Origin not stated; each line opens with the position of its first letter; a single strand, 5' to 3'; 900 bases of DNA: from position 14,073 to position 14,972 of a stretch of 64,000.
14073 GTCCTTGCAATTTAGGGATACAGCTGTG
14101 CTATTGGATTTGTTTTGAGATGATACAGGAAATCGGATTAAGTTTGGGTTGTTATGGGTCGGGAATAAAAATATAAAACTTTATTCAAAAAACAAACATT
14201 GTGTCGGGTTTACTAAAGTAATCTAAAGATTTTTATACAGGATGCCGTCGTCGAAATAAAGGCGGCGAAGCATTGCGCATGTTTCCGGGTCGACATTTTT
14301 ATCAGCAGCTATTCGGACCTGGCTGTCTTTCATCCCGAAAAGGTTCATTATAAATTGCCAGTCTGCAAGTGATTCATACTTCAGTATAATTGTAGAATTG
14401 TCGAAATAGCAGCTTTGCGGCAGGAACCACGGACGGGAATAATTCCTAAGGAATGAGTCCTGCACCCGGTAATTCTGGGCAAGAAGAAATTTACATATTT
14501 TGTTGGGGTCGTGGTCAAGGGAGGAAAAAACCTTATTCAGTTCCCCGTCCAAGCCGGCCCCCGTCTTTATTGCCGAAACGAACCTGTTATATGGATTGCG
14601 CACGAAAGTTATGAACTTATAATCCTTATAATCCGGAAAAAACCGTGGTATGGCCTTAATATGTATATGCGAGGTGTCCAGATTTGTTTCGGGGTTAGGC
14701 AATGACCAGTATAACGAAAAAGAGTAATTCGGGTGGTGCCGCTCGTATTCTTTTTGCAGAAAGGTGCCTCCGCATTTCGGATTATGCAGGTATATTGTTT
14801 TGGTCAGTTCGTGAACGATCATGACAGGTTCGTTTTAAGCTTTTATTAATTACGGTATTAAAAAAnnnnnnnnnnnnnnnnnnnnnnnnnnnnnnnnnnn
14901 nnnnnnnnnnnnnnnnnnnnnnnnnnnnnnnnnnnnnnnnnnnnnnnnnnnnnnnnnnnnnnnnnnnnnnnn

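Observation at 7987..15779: Radical-SAM/SPASM RiPP locus (GG-leader, Bacteroidales type) with a dedicated sulfotransferase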

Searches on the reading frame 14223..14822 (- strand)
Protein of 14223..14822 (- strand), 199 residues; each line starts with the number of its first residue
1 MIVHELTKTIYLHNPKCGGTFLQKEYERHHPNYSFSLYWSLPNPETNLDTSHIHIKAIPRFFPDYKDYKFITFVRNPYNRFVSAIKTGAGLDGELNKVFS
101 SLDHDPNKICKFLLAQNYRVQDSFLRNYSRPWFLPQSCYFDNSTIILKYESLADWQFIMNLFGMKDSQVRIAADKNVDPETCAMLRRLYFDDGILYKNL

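Call 3: search_protein_families(library=ncbifam, proteins=[window:14223-14822:-], max_evalue=0.01)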
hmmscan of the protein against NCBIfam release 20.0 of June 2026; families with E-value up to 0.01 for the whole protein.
window:14223-14822:- (199 aa): 0 families

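Call 4: search_protein_families(library=pfam, proteins=[window:14223-14822:-], max_evalue=0.01)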
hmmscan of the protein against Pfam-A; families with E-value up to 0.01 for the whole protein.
window:14223-14822:- (199 aa): 1 family
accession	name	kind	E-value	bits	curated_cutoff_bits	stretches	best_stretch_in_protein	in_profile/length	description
PF03567.20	Sulfotransfer_2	-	2.7e-05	24.9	22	1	5-84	7-97/252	Sulfotransferase family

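Call 11: find_homologous_proteins(query=window:14223-14822:-, max_evalue=0.001)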
Query window:14223-14822:- (199 aa): 44 proteins with E <= 0.001 among 61 candidates.
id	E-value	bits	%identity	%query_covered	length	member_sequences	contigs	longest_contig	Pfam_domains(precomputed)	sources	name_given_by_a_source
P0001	6.4e-136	469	100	100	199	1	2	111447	-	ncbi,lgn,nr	ncbi:MAG: sulfotransferase family protein [Alistipes sp.]|nr:sulfotransferase family protein [Alisti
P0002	4.2e-57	211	50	99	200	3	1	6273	-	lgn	-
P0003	4.6e-55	204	49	99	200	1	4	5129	-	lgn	-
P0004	9.6e-45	171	42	99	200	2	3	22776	PF03567.21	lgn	-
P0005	4.2e-36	143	33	98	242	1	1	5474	-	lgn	-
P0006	2.5e-34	137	35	98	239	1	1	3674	PF03567.21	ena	-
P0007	1.2e-33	134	33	98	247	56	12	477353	PF03567.21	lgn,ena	-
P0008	4.2e-33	133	32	100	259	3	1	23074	-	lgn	-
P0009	4.5e-33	133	33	98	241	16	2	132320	PF03567.21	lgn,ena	-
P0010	1.1e-32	131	31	99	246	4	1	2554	-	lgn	-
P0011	4.6e-32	129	31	100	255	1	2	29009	-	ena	-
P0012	5.7e-32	129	36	98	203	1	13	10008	-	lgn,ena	-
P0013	7.0e-32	129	33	98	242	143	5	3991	-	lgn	-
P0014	1.1e-31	128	33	98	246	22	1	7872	-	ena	-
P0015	1.5e-31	128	33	98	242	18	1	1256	-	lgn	-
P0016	2.1e-31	127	33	98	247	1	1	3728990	PF03567.21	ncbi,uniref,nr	ncbi:sulfotransferase family 2 domain-containing protein [Parabacteroides bouchesdurhonensis]|uniref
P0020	1.1e-30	125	31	98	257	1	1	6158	PF03567.21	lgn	-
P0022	2.2e-30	124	32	98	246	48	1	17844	PF03567.21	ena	-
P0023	2.6e-30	124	32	99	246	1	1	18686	PF03567.21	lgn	-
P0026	1.7e-29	121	31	98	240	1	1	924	PF03567.21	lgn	-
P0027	2.1e-29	121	33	99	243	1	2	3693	PF03567.21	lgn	-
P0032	7.9e-28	116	31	99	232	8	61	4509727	PF03567.21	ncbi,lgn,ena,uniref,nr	ncbi:sulfotransferase family 2 domain-containing protein [Parabacteroides timonensis]|uniref:sulfotr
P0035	8.6e-27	112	30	98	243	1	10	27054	PF03567.21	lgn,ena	-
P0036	5.6e-26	109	32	99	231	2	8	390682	PF03567.21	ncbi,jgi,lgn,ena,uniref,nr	ncbi:sulfotransferase family 2 domain-containing protein [uncultured Parabacteroides sp.]|uniref:sul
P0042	1.3e-17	82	45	43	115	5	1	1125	PF03567.21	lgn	-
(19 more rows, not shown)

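Call 14: find_encoding_contigs(protein=P0004, flank=10000, max_places=4)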
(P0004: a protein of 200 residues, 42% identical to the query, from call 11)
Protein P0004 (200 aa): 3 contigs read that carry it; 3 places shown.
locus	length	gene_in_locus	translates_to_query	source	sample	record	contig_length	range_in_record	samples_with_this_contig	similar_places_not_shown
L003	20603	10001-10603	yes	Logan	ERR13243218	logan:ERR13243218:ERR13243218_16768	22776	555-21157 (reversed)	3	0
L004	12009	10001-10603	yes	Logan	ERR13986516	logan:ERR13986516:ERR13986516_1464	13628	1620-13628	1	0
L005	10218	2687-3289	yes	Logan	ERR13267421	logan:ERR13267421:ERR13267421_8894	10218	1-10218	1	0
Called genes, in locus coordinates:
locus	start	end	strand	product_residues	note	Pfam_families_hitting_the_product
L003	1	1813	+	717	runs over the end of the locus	PF04738:Lant_dehydr_N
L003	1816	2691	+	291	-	PF14028:Lant_dehydr_C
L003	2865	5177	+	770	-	PF03572:Peptidase_S41 (weak)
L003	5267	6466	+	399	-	PF05147:LANC_like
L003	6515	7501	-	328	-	PF00535:Glycos_transf_2, PF10111:Glyco_tranf_2_2, PF13641:Glyco_tranf_2_3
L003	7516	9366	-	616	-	-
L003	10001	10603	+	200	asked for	PF03567:Sulfotransfer_2 (weak)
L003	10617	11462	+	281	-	-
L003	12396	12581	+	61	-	PF13655:RVT_N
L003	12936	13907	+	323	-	PF05147:LANC_like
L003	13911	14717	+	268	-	-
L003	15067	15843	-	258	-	PF02709:Glyco_transf_7C (weak)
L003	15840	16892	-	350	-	-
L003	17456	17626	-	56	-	-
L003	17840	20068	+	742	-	PF03412:Peptidase_C39, PF00664:ABC_membrane, PF00005:ABC_tran, PF02463:SMC_N (weak)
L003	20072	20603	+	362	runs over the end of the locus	?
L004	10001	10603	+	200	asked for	PF03567:Sulfotransfer_2 (weak)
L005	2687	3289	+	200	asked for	PF03567:Sulfotransfer_2 (weak)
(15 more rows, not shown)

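Call 15: find_encoding_contigs(protein=P0002, flank=10000, max_places=3)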
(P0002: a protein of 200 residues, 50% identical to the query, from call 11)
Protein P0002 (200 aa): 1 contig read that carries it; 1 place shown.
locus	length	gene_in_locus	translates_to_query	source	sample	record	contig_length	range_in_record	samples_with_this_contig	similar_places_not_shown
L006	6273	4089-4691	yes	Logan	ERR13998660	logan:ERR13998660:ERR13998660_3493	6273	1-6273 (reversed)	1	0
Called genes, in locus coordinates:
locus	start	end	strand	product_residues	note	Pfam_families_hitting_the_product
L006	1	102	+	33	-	?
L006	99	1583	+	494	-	PF04055:Radical_SAM, PF13353:Fer4_12 (weak)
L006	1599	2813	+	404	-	-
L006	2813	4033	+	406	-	PF13439:Glyco_transf_4, PF20706:GT4-conflict (weak), PF00534:Glycos_transf_1, PF13692:Glyco_trans_1_4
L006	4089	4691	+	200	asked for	-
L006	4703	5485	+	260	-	-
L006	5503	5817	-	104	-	PF13744:HTH_37 (weak), PF13560:HTH_31, PF12844:HTH_19, PF01381:HTH_3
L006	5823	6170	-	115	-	PF05973:Gp49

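Call 16: find_encoding_contigs(protein=P0003, flank=10000, max_places=4)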
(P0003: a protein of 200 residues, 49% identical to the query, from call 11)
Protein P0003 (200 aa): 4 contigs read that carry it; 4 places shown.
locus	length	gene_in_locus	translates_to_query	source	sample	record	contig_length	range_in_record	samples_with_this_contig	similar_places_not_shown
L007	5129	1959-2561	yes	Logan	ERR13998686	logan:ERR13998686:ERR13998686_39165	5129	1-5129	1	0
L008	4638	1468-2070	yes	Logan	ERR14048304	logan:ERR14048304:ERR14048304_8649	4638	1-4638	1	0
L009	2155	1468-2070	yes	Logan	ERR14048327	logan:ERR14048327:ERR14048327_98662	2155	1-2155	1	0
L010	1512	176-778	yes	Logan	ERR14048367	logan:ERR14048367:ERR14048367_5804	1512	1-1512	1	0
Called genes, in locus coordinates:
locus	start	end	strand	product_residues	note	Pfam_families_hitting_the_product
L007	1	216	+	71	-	?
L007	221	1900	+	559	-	PF00535:Glycos_transf_2, PF05147:LANC_like (weak)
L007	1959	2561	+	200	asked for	-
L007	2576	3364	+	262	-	-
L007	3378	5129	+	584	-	?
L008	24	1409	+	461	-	PF05147:LANC_like (weak)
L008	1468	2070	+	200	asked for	-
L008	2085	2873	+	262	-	-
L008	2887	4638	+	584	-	?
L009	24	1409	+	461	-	PF05147:LANC_like (weak)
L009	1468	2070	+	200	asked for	-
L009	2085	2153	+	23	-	?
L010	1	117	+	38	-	?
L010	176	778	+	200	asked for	-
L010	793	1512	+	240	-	?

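Call 31: find_related_loci(query=A2, collection=metagenome_contigs, flank=10000)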
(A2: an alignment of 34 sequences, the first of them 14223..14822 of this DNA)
Query A2 (199 aa) in metagenome_contigs; peptide patterns used: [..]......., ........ (x = any residue, [..] = any of these).
139 stretches matched a pattern; 52 encode a relative of the query (tblastn E <= 1e-3); 52 distinct loci.
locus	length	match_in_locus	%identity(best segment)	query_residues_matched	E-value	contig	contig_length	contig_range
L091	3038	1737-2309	47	1-192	1e-55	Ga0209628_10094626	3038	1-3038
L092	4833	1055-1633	47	1-192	2e-55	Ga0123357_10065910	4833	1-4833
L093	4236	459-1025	46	1-192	7e-55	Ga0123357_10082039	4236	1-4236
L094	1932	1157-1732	37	1-192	1e-39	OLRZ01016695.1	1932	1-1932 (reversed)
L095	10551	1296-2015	33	1-196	3e-38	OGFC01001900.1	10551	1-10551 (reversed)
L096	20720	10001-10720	33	1-196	3e-38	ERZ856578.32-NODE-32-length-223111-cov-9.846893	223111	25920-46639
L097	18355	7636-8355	33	1-196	3e-38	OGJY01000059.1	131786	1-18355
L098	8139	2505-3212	33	1-196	2e-37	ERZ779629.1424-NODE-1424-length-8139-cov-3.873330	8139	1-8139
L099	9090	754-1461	33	1-196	5e-37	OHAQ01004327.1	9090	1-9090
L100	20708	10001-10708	34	1-196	1e-36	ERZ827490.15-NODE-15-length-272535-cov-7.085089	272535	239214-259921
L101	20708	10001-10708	33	1-196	1e-35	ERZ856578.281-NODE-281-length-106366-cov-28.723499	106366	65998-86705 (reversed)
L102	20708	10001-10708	33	1-196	7e-36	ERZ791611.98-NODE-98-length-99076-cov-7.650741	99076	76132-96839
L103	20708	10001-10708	33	1-198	2e-34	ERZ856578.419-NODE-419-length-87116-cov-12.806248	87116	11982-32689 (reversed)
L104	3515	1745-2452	32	1-196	4e-33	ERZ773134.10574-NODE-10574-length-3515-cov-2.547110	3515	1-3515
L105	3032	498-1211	31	1-198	8e-32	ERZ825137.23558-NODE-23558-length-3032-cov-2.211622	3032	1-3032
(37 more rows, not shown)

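Call 33: find_encoding_contigs(protein=P0032, flank=10000, max_places=2)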
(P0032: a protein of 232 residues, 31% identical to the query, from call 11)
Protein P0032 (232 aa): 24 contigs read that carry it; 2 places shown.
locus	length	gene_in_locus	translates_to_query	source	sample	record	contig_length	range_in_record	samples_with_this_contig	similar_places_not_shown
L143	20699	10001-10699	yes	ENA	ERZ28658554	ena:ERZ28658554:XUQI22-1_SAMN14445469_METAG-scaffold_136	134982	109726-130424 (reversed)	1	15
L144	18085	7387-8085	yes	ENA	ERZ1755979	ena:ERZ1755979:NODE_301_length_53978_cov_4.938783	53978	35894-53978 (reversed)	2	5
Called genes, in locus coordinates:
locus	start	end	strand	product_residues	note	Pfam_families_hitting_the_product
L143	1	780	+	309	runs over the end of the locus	PF12762:DDE_Tnp_IS1595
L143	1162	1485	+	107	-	-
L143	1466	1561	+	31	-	-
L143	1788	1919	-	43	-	-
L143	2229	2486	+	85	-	-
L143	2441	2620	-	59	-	-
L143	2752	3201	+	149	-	-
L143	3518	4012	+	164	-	-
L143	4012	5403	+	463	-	PF00772:DnaB, PF13481:AAA_25 (weak), PF03796:DnaB_C, PF06745:ATPase (weak)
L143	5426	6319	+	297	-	PF00685:Sulfotransfer_1, PF13469:Sulfotransfer_3 (faint)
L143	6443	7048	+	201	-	PF25087:GMPPB_C (faint), PF00132:Hexapep, PF14602:Hexapep_2 (weak)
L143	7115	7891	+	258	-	PF03567:Sulfotransfer_2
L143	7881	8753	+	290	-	PF00685:Sulfotransfer_1, PF13469:Sulfotransfer_3 (faint)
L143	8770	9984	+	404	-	PF01807:Zn_ribbon_DnaG, PF08275:DNAG_N, PF01751:Toprim, PF13155:Toprim_2, PF13362:Toprim_3 (weak), PF13662:Toprim_4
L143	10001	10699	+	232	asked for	PF03567:Sulfotransfer_2 (faint)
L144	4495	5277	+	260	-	PF03567:Sulfotransfer_2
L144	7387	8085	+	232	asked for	PF03567:Sulfotransfer_2 (faint)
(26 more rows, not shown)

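Call 34: find_encoding_contigs(protein=P0007, flank=10000, max_places=2)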
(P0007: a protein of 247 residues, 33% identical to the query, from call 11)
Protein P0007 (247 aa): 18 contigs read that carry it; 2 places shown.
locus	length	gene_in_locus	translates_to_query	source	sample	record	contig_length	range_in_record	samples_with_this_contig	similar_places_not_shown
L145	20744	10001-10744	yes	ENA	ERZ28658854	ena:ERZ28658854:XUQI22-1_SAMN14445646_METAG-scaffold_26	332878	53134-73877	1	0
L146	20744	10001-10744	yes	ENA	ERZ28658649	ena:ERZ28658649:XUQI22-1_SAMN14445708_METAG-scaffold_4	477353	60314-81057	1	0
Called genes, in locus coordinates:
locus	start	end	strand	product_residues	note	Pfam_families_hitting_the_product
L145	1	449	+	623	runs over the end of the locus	PF12771:SusD-like_2, PF12741:SusD-like, PF12771:SusD-like_2 (weak), PF12741:SusD-like (weak)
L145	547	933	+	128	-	-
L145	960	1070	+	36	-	-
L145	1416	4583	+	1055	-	PF13620:CarboxypepD_reg, PF13715:CarbopepD_reg_2, PF07715:Plug, PF00593:TonB_dep_Rec_b-barrel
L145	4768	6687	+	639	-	PF12741:SusD-like, PF12771:SusD-like_2, PF12741:SusD-like, PF12771:SusD-like_2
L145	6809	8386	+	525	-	PF00682:HMGL-like, PF02436:PYC_OADA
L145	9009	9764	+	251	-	PF14848:HU-DNA_bdg, PF14734:DUF4469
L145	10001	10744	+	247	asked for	PF03567:Sulfotransfer_2 (faint)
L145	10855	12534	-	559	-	PF00474:SSF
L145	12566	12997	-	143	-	PF02502:LacAB_rpiB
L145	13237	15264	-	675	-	PF00456:Transketolase_N, PF02779:Transket_pyr, PF02780:Transketolase_C (weak), PF22613:Transketolase_C_1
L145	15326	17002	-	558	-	PF00370:FGGY_N, PF02782:FGGY_C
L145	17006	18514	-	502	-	PF02610:AraA_N, PF24856:AraA_central, PF11762:Arabinose_Iso_C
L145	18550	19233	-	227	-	PF00596:Aldolase_II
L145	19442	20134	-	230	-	PF00293:NUDIX, PF19368:WHD_AraR, PF21906:WHD_NrtR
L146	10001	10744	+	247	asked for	PF03567:Sulfotransfer_2 (faint)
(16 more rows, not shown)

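Call 48: search_solved_structures(query=A2, max_evalue=1)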
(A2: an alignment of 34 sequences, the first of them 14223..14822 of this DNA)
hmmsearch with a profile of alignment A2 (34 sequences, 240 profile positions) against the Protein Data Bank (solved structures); distinct sequences matched with E-value up to 1: 1.
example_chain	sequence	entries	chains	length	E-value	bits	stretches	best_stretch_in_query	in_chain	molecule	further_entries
1gh6_A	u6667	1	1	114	0.93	12.5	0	8-45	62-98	Large T antigen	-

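Call 51: predict_structure(alignment_id=A2)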
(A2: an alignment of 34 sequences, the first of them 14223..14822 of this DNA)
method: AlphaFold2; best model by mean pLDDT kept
length: 199 residues; sequences in the alignment: 34
mean_pLDDT: 88.5   pTM: 0.84
mean pLDDT of the five models: 88.5, 87.6, 86.0, 85.1, 83.1
residues with pLDDT >= 90: 119; 70-90: 62; 50-70: 18; < 50: 0
segments of 3 or more residues with pLDDT < 50: none
pLDDT, mean of each block of 10 residues (from residue 1): 88 90 88 63 62 87 89 94 93 92 97 97 92 94 94 94 87 90 96 83
secondary structure, 60 per line:
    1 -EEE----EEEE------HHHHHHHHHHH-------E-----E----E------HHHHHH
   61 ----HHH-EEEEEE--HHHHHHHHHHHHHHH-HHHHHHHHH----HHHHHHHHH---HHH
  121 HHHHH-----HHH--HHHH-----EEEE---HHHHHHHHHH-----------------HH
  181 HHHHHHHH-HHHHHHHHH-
elements in order: E2-4 E9-12 H19-29 H55-60 E69-74 H77-91 H93-101 H106-114 H118-125 H136-139 E145-148 H152-161 H179-188 H190-198

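Call 56: fold_search(model_id=the predicted structure, library=pdb)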
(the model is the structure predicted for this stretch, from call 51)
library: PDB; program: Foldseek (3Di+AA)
matches with E <= 10: 212; with E <= 0.001: 0
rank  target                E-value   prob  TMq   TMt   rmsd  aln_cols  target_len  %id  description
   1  8cd0_A                2.0e-03  0.98  0.41  0.15   9.2       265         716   14  Human heparan sulfate N-deacetylase-N-sulfotransferase 1 in complex with calcium, 3'-phosphoadenosine-5'-phosphosulfat (released 2024-02-07)
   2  1ov4                  1.3e-02  0.77  0.35  0.28  14.3       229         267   16  Crystal structure of human DHEA-ST complexed with androsterone (released 2004-02-17)
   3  1nst                  1.8e-02  0.97  0.50  0.39   8.0       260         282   12  THE SULFOTRANSFERASE DOMAIN OF HUMAN HAPARIN SULFATE N-DEACETYLASE/N-SULFOTRANSFERASE (released 1999-09-16)
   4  9f6z_A                5.5e-02  0.75  0.41  0.14   8.3       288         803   14  Human N-deacetylase/N-sulfotransferase 1 homodimer (released 2025-04-16)
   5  9f6z_B                7.0e-02  0.51  0.37  0.13   8.9       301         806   12  Human N-deacetylase/N-sulfotransferase 1 homodimer (released 2025-04-16)
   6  2qp3                  7.4e-02  0.38  0.33  0.26  14.0       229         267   14  Identification and Characterization of Two Amino Acids Critical for the Substrate Inhibition of SULT2A1 (released 2008-07-29)
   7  5t05_B                8.8e-02  0.77  0.46  0.17   9.5       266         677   14  Crystal structure of heparan sulfate 6-O-sulfotransferase with bound PAP and IdoA2S containing hexasaccharide substrat (released 2017-02-01)
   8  2qp4                  9.3e-02  0.44  0.35  0.27  14.1       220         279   16  Identification and Characterization of Two Amino Acids Critical for the Substrate Inhibition of SULT2A1 (released 2008-07-29)
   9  7d1x_A                2.3e-01  0.20  0.32  0.25  13.8       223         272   15  Crystal structure of 7-alpha-hydroxyl bile acid sulfotransferase (Sult2a8) (released 2021-09-22)
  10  8k8f                  2.5e-01  0.06  0.15  0.16  15.4       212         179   12  De novo design protein -N7 (released 2024-07-31)
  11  6bdq                  2.7e-01  0.10  0.24  0.20  15.0       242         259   13  Schistosoma mansoni (Blood Fluke) Sulfotransferase/CIDD-0000074 (Compound 10a) Complex (released 2018-10-03)
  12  5t03_A                3.6e-01  0.44  0.46  0.17   8.4       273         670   14  Crystal structure of heparan sulfate 6-O-sulfotransferase with bound PAP and glucuronic acid containing hexasaccharide (released 2017-02-01)
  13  2ov8                  4.9e-01  0.21  0.39  0.34   9.0       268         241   10  Crystal Structure of StaL (released 2007-02-27)
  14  6scy_B                4.9e-01  0.05  0.17  0.14  16.4       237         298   12  U34-tRNA thiolase NcsA from Methanococcus maripaludis with its [4Fe-4S] cluster (released 2020-08-26)
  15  4cw7_C                6.2e-01  0.15  0.30  0.34   9.7       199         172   14  Structure of the Fap7-Rps14 complex in complex with ATP (released 2014-05-28)
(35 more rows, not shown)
